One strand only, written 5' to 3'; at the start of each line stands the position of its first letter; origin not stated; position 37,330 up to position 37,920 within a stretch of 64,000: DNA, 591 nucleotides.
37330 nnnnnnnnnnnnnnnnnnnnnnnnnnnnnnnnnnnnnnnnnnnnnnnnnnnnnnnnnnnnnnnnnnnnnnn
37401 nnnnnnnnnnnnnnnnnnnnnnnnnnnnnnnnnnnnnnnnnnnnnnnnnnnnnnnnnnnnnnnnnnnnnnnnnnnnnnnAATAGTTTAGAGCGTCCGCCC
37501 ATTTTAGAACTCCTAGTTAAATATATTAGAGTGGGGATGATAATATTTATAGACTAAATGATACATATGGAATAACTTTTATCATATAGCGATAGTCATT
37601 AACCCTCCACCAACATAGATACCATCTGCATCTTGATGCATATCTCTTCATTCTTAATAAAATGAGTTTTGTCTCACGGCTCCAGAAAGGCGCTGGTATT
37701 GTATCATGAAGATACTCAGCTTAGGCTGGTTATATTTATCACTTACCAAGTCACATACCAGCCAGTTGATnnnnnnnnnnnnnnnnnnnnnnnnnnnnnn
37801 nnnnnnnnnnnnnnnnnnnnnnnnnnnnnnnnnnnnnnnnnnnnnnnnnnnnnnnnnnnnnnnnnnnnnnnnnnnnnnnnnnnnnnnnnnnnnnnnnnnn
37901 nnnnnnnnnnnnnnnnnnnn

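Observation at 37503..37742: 240-bp AT-rich intergenic spacer between two tailspike genes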

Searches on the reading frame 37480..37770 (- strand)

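Call 86: search_dna_similar(query=L002:1513-3678:+, collection=phages, mode=protein, max_rows=40, rows=spread)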
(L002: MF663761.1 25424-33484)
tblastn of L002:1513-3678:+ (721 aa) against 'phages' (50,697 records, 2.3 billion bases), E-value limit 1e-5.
Records with a match: 470; places in all: 473; records where one place covers at least 80% of the query: 47.
Best place of each record, by identity: >=99% 2; 95-99% 9; 90-95% 3; 80-90% 11; 60-80% 62; <60% 383.
By first word of the organism name: Klebsiella 289; Escherichia 113; Salmonella 18; Serratia 15; Aeromonas 6; Kagunavirus 6; Przondovirus 5; Raoultella 3; Shigella 3; Vibrio 2; and 8 more.
By host as written in the record: Klebsiella pneumoniae 159; Escherichia coli 58; - 42; Klebsiella pneumoniae 135080 30; Klebsiella pneumoniae K23 7; Klebsiella sp. 6; Escherichia sp. 6; Klebsiella pneumoniae KP13 5; and 109 more.
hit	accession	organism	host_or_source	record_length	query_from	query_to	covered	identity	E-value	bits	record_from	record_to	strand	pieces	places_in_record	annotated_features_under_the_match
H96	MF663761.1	Klebsiella phage vB_KpnM_KpV79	Klebsiella pneumoniae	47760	1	721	100%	100.0%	0e+0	1291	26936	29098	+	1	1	tail fiber protein / pectate lyase superfamily protein | hypothetical protein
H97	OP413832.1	Klebsiella phage pKP-BS317-1.1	Klebsiella pneumoniae BS317-1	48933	148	720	79%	67.2%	0e+0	771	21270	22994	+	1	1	non-contractile tail fiber protein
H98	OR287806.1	Klebsiella phage Rappa3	Klebsiella pneumoniae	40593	137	720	81%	57.9%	0e+0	655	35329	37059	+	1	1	tail spike protein with depolymerase domain (x2)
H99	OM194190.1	Klebsiella phage 1209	Klebsiella pneumoniae kp1604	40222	141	720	80%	58.0%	0e+0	645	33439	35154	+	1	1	record has no annotation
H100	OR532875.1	Klebsiella phage RCIP0081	Klebsiella pneumoniae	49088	1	719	88%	36.3%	1e-91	382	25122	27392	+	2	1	hypothetical protein (x2)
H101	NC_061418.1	Klebsiella phage KpLz-2_45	Klebsiella pneumoniae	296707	172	715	75%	36.7%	2e-101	348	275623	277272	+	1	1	tail protein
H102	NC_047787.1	Klebsiella phage KPV811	Klebsiella pneumoniae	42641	171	643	66%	40.5%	7e-98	337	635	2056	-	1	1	tail protein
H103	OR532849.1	Klebsiella phage RCIP0055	Klebsiella pneumoniae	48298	1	200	28%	72.9%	2e-35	150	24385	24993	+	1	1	hypothetical protein (x2)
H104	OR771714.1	Klebsiella phage vB_KpnM_KpVB3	Klebsiella pneumoniae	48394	1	200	28%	69.2%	3e-30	134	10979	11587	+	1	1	tail fiber | baseplate wedge subunit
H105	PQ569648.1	Klebsiella phage P12620-1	Klebsiella sp.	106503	1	158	22%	86.7%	2e-34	147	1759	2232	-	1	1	hypothetical protein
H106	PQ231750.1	Klebsiella phage PCCM_KpP_22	Klebsiella pneumoniae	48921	1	158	22%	78.5%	2e-34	147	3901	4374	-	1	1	non-contractile tail fiber protein | hypothetical protein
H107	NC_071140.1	Escherichia phage ZCEC13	Escherichia sp.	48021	1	194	15%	59.0%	1e-9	133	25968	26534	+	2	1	tail protein | baseplate wedge subunit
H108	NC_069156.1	Serratia phage vB_SmaM-Otaku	Serratia marcescens LVF3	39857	101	298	27%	28.3%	4e-9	66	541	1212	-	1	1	none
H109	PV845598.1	Escherichia phage vB_EcoS_GZMU_E2010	Escherichia coli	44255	101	243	20%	34.6%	1e-9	68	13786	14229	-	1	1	tailspike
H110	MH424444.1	Salmonella virus VSiP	Salmonella enterica subsp. enterica ...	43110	78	169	13%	51.6%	3e-12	77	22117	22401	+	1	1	hypothetical protein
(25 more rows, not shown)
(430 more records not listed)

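Call 87: get_annotated_region(hit=H97, flank=2500)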
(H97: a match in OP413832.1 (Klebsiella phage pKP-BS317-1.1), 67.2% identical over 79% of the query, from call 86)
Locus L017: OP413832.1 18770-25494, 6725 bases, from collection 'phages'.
description: Klebsiella phage pKP-BS317-1.1, complete genome.
organism: Klebsiella phage pKP-BS317-1.1 (NCBI taxid 2984978)
taxonomy: Viruses; Duplodnaviria; Heunggongvirae; Uroviricota; Caudoviricetes; Drexlerviridae; Webervirus
host: Klebsiella pneumoniae BS317-1; source: sewage; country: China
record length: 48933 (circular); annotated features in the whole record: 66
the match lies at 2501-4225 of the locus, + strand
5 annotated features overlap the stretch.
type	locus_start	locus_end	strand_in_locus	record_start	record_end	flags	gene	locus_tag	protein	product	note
CDS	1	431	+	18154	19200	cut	-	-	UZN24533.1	exonuclease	rasttk_feature_annotation_tool=annotate_proteins_km er_v2; rasttk_feature_creation_tool=/opt/patric-common/ ...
CDS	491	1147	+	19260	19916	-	-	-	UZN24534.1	recombination protein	rasttk_feature_annotation_tool=annotate_proteins_km er_v2; rasttk_feature_creation_tool=/opt/patric-common/ ...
CDS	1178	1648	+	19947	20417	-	-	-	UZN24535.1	putative single-stranded DNA binding protein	rasttk_feature_annotation_tool=annotate_proteins_km er_v2; rasttk_feature_creation_tool=/opt/patric-common/ ...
CDS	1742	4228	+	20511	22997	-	-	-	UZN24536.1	non-contractile tail fiber protein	rasttk_feature_annotation_tool=annotate_proteins_km er_v2; rasttk_feature_creation_tool=/opt/patric-common/ ...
CDS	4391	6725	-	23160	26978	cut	-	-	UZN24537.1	tail fiber protein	rasttk_feature_annotation_tool=annotate_proteins_km er_v2; rasttk_feature_creation_tool=/opt/patric-common/ ...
